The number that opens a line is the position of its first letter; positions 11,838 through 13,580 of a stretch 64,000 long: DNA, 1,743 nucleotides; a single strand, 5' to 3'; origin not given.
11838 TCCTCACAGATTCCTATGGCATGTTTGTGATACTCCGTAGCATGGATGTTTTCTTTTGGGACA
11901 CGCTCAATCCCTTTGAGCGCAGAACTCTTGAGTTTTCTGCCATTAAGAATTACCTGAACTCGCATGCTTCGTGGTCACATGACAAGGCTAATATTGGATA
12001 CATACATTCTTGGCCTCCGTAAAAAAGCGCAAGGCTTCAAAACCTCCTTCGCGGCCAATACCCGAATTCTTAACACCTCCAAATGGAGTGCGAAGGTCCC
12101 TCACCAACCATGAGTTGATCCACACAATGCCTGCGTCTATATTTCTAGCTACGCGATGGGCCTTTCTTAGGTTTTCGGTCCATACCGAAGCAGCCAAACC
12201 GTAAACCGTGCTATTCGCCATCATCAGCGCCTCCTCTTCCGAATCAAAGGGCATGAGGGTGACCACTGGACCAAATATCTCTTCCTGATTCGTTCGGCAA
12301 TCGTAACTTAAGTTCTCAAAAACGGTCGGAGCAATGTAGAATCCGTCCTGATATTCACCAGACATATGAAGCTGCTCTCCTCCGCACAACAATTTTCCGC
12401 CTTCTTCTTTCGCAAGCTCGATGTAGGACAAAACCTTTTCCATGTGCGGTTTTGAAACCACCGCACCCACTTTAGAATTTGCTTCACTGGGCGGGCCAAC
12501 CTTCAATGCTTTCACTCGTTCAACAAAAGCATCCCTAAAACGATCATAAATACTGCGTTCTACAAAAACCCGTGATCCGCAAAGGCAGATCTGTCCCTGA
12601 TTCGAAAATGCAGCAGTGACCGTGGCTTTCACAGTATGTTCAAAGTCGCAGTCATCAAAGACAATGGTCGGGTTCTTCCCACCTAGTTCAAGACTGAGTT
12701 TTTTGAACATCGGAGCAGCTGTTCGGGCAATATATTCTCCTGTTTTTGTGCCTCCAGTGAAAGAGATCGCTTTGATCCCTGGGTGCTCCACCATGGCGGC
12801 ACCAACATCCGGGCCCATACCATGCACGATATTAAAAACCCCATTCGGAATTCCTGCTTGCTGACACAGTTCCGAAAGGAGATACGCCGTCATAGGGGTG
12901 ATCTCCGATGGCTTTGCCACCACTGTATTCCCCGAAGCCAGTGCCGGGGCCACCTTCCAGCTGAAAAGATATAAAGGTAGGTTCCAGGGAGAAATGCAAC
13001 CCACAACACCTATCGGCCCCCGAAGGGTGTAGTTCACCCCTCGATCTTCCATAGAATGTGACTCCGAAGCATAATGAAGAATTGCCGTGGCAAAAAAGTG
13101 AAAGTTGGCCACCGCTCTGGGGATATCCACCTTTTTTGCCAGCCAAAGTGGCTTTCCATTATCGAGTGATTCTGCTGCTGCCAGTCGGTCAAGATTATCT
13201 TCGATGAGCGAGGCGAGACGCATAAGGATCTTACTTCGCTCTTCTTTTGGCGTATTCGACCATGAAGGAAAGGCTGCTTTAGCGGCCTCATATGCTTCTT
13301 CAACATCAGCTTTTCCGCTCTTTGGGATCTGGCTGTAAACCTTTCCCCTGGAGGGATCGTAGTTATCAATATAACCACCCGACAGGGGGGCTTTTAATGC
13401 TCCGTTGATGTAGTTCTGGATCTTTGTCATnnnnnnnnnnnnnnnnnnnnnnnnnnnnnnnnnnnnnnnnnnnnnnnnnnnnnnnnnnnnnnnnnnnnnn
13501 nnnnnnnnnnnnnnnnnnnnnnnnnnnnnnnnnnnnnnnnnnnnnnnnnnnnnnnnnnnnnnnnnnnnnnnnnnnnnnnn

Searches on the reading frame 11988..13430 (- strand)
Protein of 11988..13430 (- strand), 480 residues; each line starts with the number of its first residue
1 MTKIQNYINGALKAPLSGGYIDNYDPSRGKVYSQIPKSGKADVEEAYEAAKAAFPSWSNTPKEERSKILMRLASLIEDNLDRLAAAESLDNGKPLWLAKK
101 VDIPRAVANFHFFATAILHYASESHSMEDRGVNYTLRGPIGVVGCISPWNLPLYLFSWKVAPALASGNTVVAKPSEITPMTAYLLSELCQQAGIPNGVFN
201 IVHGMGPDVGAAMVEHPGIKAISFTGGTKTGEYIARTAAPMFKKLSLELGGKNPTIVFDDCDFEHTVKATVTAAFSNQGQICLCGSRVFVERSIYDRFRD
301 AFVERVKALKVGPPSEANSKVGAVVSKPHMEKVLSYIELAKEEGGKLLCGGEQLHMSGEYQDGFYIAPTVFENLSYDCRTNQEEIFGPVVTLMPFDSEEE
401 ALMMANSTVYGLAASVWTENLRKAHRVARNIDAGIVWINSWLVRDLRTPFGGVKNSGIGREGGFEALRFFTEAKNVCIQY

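Call 11: find_related_loci(query=window:11988-13430:-, collection=genome_contigs, flank=4000)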
Query window:11988-13430:- (480 aa) in genome_contigs; peptide patterns used: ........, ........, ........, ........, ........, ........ (x = any residue, [..] = any of these).
67 stretches matched a pattern; 47 encode a relative of the query (tblastn E <= 1e-3); 47 distinct loci.
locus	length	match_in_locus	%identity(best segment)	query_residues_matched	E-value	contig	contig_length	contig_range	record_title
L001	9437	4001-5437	73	1-479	0e+0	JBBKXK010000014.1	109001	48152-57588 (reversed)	MAG: Vicingaceae bacterium isolate metabat_bins.159 k119_1876082, whole genome shotgun sequence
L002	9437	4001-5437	73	1-479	0e+0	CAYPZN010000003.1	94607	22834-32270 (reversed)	MAG TPA_asm: uncultured Crocinitomix sp. isolate SRP065251_co1_38 genome assembly, contig: NODE_76_length_94607_cov_5.08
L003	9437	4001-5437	73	1-479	0e+0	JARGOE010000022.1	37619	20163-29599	MAG: Vicingaceae bacterium isolate bin_ce_oilr1.026 NODE_854_length_37619_cov_21.538414, whole genome shotgun sequence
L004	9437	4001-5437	73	1-479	0e+0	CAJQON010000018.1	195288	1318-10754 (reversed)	MAG: uncultured Flavobacteriales bacterium isolate 10_20180522_Bin_METABAT_44_1 genome assembly, contig: c_000001569897,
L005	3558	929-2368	71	1-480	0e+0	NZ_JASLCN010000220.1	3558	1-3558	MAG: Fluviicola sp. isolate SHSU_advanced.final.161 k67_2418885, whole genome shotgun sequence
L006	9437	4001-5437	71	1-479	0e+0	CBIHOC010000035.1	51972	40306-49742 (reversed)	MAG TPA_asm: uncultured Chryseobacterium sp. isolate SRR18156182_binner12_Refined_23 genome assembly, contig: ERZ2733683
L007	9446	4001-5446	71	1-479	0e+0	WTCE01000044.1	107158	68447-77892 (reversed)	MAG: Crocinitomix sp. isolate GLR79 c_000000733333, whole genome shotgun sequence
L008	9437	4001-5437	69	1-479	0e+0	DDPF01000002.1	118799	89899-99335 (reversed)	MAG TPA_asm: Bacteroidetes bacterium UBA2475 UBA2475_contig_51, whole genome shotgun sequence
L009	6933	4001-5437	69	1-479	0e+0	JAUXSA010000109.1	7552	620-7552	MAG: Bacteroidota bacterium isolate C12_metabat.bin.29 C12_k141_41854, whole genome shotgun sequence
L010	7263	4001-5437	70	1-479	0e+0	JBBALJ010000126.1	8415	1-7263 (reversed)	MAG: Bacteroidia bacterium isolate EUL_060 ctg126-EUL_060, whole genome shotgun sequence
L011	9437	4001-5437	69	1-479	0e+0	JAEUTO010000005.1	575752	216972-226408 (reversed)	MAG: Bacteroidia bacterium isolate new MAG-331 k141_4059830, whole genome shotgun sequence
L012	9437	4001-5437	69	1-479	0e+0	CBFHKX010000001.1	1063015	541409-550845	MAG: Lishizhenia sp. isolate AGTU_286_bin_17_indstr genome assembly, contig: AGTU_286_bin_17_indstr_c1, whole genome sho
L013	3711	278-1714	69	1-479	0e+0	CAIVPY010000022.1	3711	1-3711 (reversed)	MAG: uncultured Bacteroidetes bacterium isolate Ja_bin-5116 genome assembly, contig: bin-5116:022/656, whole genome shot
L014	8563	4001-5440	67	1-480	0e+0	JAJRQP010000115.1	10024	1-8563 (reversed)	MAG: Bacteroidetes bacterium isolate Dive100_bin10.67 k141_427292, whole genome shotgun sequence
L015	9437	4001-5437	68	1-479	0e+0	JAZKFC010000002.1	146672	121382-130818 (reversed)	MAG: Bacteroidota bacterium isolate DC_HB_02_SPN181219-bin060_1 DCHB02SPN_B060_1_000000000002, whole genome shotgun sequ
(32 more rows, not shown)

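Call 13: find_encoding_contigs(protein=window:11988-13430:-, flank=3000, max_places=10)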
Protein window:11988-13430:- (480 aa): 1 contig read that carries it; 1 place shown.
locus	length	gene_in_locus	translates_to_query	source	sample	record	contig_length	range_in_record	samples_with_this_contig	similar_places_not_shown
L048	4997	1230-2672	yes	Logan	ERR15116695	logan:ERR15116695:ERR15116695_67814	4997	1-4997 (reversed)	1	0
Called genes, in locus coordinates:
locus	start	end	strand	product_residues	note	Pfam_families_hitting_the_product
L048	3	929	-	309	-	?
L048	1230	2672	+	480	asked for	PF00171:Aldedh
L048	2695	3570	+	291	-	PF00781:DAGK_cat, PF19279:YegS_C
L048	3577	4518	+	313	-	PF00291:PALP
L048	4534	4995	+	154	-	?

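Call 15: find_related_loci(query=window:11988-13430:-, collection=metagenome_contigs, flank=2500)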
Query window:11988-13430:- (480 aa) in metagenome_contigs; peptide patterns used: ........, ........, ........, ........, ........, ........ (x = any residue, [..] = any of these).
94 stretches matched a pattern; 34 encode a relative of the query (tblastn E <= 1e-3); 34 distinct loci.
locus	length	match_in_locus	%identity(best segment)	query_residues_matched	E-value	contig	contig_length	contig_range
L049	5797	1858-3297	85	1-480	0e+0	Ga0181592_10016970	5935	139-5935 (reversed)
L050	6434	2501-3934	82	3-480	0e+0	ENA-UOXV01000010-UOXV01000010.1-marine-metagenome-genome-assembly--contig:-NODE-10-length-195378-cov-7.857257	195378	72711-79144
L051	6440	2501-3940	71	1-480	0e+0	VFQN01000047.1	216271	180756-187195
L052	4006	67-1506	71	1-480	0e+0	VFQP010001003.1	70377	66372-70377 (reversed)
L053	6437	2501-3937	72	1-479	0e+0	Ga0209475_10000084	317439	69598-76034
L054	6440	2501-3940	68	1-480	0e+0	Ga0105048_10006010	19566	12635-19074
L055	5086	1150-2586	69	1-479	0e+0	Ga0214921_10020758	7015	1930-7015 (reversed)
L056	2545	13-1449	69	1-479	0e+0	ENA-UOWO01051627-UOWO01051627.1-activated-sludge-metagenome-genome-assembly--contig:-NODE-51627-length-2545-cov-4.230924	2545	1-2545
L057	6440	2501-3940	68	1-480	0e+0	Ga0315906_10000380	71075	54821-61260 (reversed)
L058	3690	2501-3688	84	1-396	0e+0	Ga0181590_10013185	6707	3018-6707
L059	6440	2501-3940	68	1-480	0e+0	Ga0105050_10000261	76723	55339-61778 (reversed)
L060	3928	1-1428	68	4-479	0e+0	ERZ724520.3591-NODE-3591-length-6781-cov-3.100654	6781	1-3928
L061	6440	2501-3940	68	1-480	0e+0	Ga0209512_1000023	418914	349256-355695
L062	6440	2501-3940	69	1-480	0e+0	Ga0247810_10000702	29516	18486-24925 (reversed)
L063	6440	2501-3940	70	1-480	0e+0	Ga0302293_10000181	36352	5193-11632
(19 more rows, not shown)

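Call 20: find_homologous_proteins(query=window:11988-13430:-, max_evalue=1e-150)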
Query window:11988-13430:- (480 aa): 7996 proteins with E <= 1e-150 among 8000 candidates; the best 120 are listed.
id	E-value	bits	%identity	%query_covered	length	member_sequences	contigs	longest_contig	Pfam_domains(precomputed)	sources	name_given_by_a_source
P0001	0.0e+0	1102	100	100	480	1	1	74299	PF00171.28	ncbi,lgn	-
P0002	3.5e-281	951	85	100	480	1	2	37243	PF00171.28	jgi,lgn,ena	-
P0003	1.2e-280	949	85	100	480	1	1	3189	PF00171.28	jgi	-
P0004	4.5e-274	927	83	100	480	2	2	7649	PF00171.28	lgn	-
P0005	7.0e-273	923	82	100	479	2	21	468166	PF00171.28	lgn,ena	-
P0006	6.5e-272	920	82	100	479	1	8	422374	PF00171.28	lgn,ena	-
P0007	2.3e-271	918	82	100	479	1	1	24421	PF00171.28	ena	-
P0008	1.4e-247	840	76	100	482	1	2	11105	PF00171.28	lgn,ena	-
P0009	1.9e-247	840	76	100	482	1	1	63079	PF00171.28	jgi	jgi:aminomuconate-semialdehyde/2-hydroxymuconate-6-semialdehyde dehydrogenase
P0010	1.7e-246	836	73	100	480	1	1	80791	PF00171.28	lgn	-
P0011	2.3e-245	833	74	100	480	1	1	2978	PF07368.17,PF00171.28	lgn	-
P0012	1.6e-244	830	74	100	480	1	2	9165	PF00171.28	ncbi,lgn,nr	ncbi:MAG: aldehyde dehydrogenase [Flavobacteriales bacterium]|nr:aldehyde dehydrogenase [Flavobacter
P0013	1.7e-244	830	73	100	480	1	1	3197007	PF00171.28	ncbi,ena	-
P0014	2.9e-244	829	74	100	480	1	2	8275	PF00171.28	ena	-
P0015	4.5e-244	828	74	100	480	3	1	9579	PF00171.28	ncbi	-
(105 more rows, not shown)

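Call 21: find_encoding_contigs(protein=P0004, flank=2500, max_places=4)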
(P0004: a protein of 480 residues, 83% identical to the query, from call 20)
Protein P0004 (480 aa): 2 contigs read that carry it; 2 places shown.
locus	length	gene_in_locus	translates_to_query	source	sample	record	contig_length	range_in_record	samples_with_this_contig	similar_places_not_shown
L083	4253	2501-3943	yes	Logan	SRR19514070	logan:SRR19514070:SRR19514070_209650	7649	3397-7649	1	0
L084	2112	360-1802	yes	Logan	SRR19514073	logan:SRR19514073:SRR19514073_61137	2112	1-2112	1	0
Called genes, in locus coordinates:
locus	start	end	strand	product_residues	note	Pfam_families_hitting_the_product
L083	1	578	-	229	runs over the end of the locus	PF00072:Response_reg, PF00486:Trans_reg_C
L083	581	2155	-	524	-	PF00512:HisKA, PF02518:HATPase_c, PF14501:HATPase_c_5 (weak)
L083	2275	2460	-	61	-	-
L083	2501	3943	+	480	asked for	PF00171:Aldedh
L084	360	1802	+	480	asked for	PF00171:Aldedh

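Call 22: find_encoding_contigs(protein=P0005, flank=2500, max_places=6)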
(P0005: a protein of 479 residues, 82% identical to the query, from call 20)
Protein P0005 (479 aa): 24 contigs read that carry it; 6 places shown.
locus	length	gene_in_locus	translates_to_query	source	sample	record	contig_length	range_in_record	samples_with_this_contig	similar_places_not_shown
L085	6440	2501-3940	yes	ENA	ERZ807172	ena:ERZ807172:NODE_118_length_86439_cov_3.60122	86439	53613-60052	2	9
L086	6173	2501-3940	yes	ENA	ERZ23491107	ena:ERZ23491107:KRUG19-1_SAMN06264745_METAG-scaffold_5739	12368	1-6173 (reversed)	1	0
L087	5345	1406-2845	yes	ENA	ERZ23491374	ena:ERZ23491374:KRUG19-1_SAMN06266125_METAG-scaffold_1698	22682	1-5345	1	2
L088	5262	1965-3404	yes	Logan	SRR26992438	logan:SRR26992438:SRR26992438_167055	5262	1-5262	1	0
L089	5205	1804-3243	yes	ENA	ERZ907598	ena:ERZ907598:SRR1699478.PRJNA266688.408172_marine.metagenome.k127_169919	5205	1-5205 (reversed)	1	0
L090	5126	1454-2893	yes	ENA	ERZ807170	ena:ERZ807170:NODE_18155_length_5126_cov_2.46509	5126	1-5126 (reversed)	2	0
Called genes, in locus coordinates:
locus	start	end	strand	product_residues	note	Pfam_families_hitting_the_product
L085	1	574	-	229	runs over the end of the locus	PF00072:Response_reg, PF00486:Trans_reg_C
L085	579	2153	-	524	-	PF00512:HisKA, PF02518:HATPase_c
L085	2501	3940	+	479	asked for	PF00171:Aldedh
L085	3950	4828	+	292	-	PF00781:DAGK_cat, PF19279:YegS_C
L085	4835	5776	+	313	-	PF00291:PALP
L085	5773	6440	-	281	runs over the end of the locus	PF12833:HTH_18, PF00165:HTH_AraC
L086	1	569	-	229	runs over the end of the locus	PF00072:Response_reg, PF00486:Trans_reg_C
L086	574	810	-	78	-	PF02518:HATPase_c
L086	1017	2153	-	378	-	-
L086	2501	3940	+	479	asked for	PF00171:Aldedh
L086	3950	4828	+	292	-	PF00781:DAGK_cat, PF19279:YegS_C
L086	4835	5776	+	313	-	PF00291:PALP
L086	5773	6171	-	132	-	?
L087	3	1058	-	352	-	?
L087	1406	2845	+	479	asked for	PF00171:Aldedh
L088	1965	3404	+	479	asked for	PF00171:Aldedh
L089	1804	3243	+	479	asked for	PF00171:Aldedh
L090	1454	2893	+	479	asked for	PF00171:Aldedh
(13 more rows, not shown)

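Call 23: find_encoding_contigs(protein=P0006, flank=2500, max_places=4)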
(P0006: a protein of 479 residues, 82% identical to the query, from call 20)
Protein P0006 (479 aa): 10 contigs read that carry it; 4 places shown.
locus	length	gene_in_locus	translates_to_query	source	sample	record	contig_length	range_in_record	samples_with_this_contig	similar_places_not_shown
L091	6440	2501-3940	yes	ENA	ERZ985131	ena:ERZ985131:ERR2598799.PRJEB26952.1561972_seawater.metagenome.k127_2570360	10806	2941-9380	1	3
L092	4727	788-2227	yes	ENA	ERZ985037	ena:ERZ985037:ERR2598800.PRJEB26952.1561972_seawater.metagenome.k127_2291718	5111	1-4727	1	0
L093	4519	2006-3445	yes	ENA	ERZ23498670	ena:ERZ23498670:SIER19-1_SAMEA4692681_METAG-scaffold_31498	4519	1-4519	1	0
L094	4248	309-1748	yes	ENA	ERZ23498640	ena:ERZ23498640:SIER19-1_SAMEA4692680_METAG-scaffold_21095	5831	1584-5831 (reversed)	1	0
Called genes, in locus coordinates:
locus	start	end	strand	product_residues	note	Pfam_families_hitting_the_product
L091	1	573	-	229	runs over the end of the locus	PF00072:Response_reg, PF00486:Trans_reg_C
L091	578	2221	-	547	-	PF00512:HisKA, PF02518:HATPase_c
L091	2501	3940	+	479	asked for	PF00171:Aldedh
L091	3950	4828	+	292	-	PF00781:DAGK_cat, PF19279:YegS_C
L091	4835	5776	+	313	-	PF00291:PALP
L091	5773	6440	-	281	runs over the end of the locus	PF12833:HTH_18, PF00165:HTH_AraC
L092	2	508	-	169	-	?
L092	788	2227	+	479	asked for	PF00171:Aldedh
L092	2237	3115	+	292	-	PF00781:DAGK_cat, PF19279:YegS_C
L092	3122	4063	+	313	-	PF00291:PALP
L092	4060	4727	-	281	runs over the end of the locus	PF12833:HTH_18, PF00165:HTH_AraC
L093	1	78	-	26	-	?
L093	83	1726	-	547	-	PF00512:HisKA, PF02518:HATPase_c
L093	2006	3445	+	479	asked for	PF00171:Aldedh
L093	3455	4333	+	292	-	PF00781:DAGK_cat, PF19279:YegS_C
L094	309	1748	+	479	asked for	PF00171:Aldedh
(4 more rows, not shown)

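Call 24: find_encoding_contigs(protein=P0007, flank=2500, max_places=3)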
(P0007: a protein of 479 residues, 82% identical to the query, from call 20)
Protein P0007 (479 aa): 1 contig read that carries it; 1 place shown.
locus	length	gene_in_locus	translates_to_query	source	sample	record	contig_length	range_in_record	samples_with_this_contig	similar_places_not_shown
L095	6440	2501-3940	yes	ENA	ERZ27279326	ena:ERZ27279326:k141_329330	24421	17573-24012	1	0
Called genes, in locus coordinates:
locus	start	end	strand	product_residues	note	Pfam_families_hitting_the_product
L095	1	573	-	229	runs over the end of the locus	PF00072:Response_reg, PF00486:Trans_reg_C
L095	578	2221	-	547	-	PF00512:HisKA, PF02518:HATPase_c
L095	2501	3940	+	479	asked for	PF00171:Aldedh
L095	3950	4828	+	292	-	PF00781:DAGK_cat, PF19279:YegS_C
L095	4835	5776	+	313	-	PF00291:PALP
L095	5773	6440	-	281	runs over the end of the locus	PF12833:HTH_18, PF00165:HTH_AraC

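Call 25: find_encoding_contigs(protein=P0008, flank=2500, max_places=3)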
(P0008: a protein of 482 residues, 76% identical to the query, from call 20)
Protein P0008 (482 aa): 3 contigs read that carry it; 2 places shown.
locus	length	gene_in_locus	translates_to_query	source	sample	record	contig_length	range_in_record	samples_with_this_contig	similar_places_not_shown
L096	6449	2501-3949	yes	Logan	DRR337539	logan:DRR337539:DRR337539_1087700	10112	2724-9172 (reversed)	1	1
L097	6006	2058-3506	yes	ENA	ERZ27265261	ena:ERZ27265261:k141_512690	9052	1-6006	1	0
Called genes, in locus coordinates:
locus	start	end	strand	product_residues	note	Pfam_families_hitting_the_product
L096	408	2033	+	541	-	PF13600:DUF4140, PF13598:DUF4139, PF13620:CarboxypepD_reg, PF13715:CarbopepD_reg_2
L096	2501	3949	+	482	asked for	PF00171:Aldedh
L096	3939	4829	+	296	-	PF00781:DAGK_cat, PF19279:YegS_C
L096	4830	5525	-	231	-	PF02683:DsbD_TM (weak), PF13386:DsbD_2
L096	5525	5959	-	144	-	PF05751:FixH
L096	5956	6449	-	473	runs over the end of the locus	PF12801:Fer4_5, PF13183:Fer4_8 (faint), PF13237:Fer4_10 (faint), PF13484:Fer4_16 (faint), PF12838:Fer4_7 (weak), PF13187:Fer4_9 (weak), PF13746:Fer4_18, PF11614:FixG_C, +2 more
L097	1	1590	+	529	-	?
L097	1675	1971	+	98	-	PF13598:DUF4139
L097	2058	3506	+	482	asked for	PF00171:Aldedh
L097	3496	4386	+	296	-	PF00781:DAGK_cat, PF19279:YegS_C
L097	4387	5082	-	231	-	PF02683:DsbD_TM (weak), PF13386:DsbD_2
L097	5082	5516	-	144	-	PF05751:FixH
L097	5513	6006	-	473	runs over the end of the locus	PF12801:Fer4_5, PF13183:Fer4_8 (faint), PF13237:Fer4_10 (faint), PF13484:Fer4_16 (faint), PF12838:Fer4_7 (weak), PF13187:Fer4_9 (weak), PF13746:Fer4_18, PF11614:FixG_C, +2 more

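Call 26: find_encoding_contigs(protein=P0009, flank=2500, max_places=3)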
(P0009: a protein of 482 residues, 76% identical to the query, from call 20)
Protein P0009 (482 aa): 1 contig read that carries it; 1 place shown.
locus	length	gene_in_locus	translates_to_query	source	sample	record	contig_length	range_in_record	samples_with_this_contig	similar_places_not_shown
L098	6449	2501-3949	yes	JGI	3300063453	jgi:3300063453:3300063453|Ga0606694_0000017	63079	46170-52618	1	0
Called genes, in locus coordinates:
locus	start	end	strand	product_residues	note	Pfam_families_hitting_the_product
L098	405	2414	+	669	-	PF13600:DUF4140, PF13598:DUF4139, PF13620:CarboxypepD_reg, PF13715:CarbopepD_reg_2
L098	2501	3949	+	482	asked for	PF00171:Aldedh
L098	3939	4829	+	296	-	PF00781:DAGK_cat, PF19279:YegS_C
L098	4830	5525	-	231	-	PF02683:DsbD_TM, PF13386:DsbD_2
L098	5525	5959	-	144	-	PF05751:FixH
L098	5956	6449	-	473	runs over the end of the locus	PF12801:Fer4_5, PF13183:Fer4_8 (faint), PF13237:Fer4_10 (faint), PF13484:Fer4_16 (faint), PF12838:Fer4_7 (weak), PF13187:Fer4_9 (weak), PF13746:Fer4_18, PF11614:FixG_C, +2 more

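Call 27: find_encoding_contigs(protein=P0010, flank=2500, max_places=3)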
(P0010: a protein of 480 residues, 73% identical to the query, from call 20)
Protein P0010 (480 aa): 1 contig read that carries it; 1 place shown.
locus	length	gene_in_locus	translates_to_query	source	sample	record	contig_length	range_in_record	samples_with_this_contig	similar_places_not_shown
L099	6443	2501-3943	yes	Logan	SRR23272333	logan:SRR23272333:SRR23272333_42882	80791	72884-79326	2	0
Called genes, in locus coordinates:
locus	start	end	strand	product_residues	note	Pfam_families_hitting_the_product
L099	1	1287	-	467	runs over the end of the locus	PF00753:Lactamase_B, PF00581:Rhodanese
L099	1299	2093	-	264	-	PF01925:TauE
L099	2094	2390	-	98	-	PF12840:HTH_20, PF01022:HTH_5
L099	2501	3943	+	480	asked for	PF00171:Aldedh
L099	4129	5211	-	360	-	PF18962:Por_Secre_tail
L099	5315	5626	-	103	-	-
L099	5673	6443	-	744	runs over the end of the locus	?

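Call 31: find_encoding_contigs(protein=P0009, flank=8000, max_places=2)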
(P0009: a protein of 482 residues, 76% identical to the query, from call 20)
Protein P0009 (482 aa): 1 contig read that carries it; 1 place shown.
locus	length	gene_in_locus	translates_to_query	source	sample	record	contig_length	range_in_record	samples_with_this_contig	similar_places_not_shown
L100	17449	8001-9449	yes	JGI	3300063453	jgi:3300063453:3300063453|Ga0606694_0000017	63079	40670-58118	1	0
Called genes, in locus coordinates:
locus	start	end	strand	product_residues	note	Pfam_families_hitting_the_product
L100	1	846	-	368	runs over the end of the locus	PF04055:Radical_SAM, PF06969:HemN_C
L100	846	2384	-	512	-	PF02518:HATPase_c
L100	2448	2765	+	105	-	PF00581:Rhodanese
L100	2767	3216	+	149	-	PF00581:Rhodanese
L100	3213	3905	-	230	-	PF00072:Response_reg, PF00486:Trans_reg_C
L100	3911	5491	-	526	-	PF00512:HisKA, PF02518:HATPase_c, PF14501:HATPase_c_5 (weak)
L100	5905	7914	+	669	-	PF13600:DUF4140, PF13598:DUF4139, PF13620:CarboxypepD_reg, PF13715:CarbopepD_reg_2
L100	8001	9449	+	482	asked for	PF00171:Aldedh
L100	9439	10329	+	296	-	PF00781:DAGK_cat, PF19279:YegS_C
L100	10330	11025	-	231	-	PF02683:DsbD_TM, PF13386:DsbD_2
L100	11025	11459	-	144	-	PF05751:FixH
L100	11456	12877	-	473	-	PF12801:Fer4_5, PF13183:Fer4_8 (faint), PF13237:Fer4_10 (faint), PF13484:Fer4_16 (faint), PF12838:Fer4_7 (weak), PF13187:Fer4_9 (weak), PF13746:Fer4_18, PF11614:FixG_C, +2 more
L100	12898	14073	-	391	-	PF14715:FixP_N, PF00034:Cytochrom_C (weak), PF13442:Cytochrome_CBB3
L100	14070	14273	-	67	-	-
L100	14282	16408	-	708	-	PF00115:COX1, PF02433:FixO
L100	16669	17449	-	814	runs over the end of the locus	PF12156:ATPase-cat_bd, PF00122:E1-E2_ATPase, PF00702:Hydrolase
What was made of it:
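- Closest known: Amino-acid leader-peptide attenuators. Different: The downstream gene is not conserved (call 31).
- The downstream gene class is not constant (calls 25, 26, 31). The element is not tied to ALDH (call 31).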

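Call 34: search_protein_families(library=ncbifam, proteins=[window:11988-13430:-], max_evalue=0.00001)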
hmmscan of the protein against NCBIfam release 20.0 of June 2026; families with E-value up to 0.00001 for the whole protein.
window:11988-13430:- (480 aa): 41 families (the best 25 are shown)
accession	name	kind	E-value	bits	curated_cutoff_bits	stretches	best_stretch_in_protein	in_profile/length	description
TIGR03216.1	OH_muco_semi_DH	equivalog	1e-178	594.9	693.25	1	4-479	1-480/481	2-hydroxymuconic semialdehyde dehydrogenase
TIGR02299.1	HpaE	equivalog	1.8e-169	564.4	638.35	1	4-479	1-477/488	5-carboxymethyl-2-hydroxymuconate semialdehyde dehydrogenase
NF009725.0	PRK13252.1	equivalog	8.6e-150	499.4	593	1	2-479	5-480/488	betaine-aldehyde dehydrogenase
TIGR01804.1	BADH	equivalog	2.7e-147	491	668.6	1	7-474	1-467/467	betaine-aldehyde dehydrogenase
NF050026.1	AcaldDHExaC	equivalog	8.8e-142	473.2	900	1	3-480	15-495/503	acetaldehyde dehydrogenase ExaC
NF010000.0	PRK13473.1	subfamily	8.8e-141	469.8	615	1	4-478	3-472/475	aminobutyraldehyde dehydrogenase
NF045736.1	PaDhStyDRhodo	equivalog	5.7e-135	450.5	800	1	4-478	3-477/479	phenylacetaldehyde dehydrogenase StyD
NF045735.1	PaDhStyDPseudo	equivalog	2.7e-134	448.5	850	1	6-480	5-483/483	phenylacetaldehyde dehydrogenase StyD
NF042993.1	AlphKGSA_gudD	equivalog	2.5e-128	428.8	770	1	3-478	3-480/481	alpha-ketoglutaric semialdehyde dehydrogenase GucD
NF052305.1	DioxValDhHalo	equivalog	5.5e-118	394.9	750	1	3-480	4-483/483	2,5-dioxovalerate dehydrogenase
TIGR01780.1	SSADH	subfamily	5.9e-117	391.3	646.35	1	24-473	2-447/448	succinate-semialdehyde dehydrogenase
NF006916.0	PRK09407.1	equivalog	1.1e-116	390.6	521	1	21-479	36-493/526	succinic semialdehyde dehydrogenase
NF007352.0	PRK09847.1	equivalog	4e-113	378.5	850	1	7-478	23-491/495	aldehyde dehydrogenase PuuC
NF040648.1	lactal_redase_Meth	equivalog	3.4e-110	369.2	650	1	21-478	13-462/463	lactaldehyde dehydrogenase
TIGR03374.1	ABALDH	equivalog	7.9e-108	361.3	909.3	1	8-477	6-470/472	aminobutyraldehyde dehydrogenase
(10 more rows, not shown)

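Call 50: list_cluster_members(proteins=[P0001, P0125, P0005])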
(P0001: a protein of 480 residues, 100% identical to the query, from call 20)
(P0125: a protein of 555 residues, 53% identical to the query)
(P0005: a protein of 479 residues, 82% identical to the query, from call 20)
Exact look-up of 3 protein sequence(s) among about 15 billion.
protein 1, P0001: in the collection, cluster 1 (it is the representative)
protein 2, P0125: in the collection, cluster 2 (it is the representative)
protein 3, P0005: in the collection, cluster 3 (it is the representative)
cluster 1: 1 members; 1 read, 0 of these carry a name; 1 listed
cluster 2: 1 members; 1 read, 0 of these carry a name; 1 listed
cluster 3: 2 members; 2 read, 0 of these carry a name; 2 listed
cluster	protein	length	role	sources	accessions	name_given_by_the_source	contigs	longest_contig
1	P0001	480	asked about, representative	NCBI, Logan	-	-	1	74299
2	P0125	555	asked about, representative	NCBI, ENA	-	-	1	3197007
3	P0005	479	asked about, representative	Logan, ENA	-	-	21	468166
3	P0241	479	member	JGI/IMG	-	-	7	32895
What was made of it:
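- Tried and rejected: The exact protein look-up returned no accession or name (call 50).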
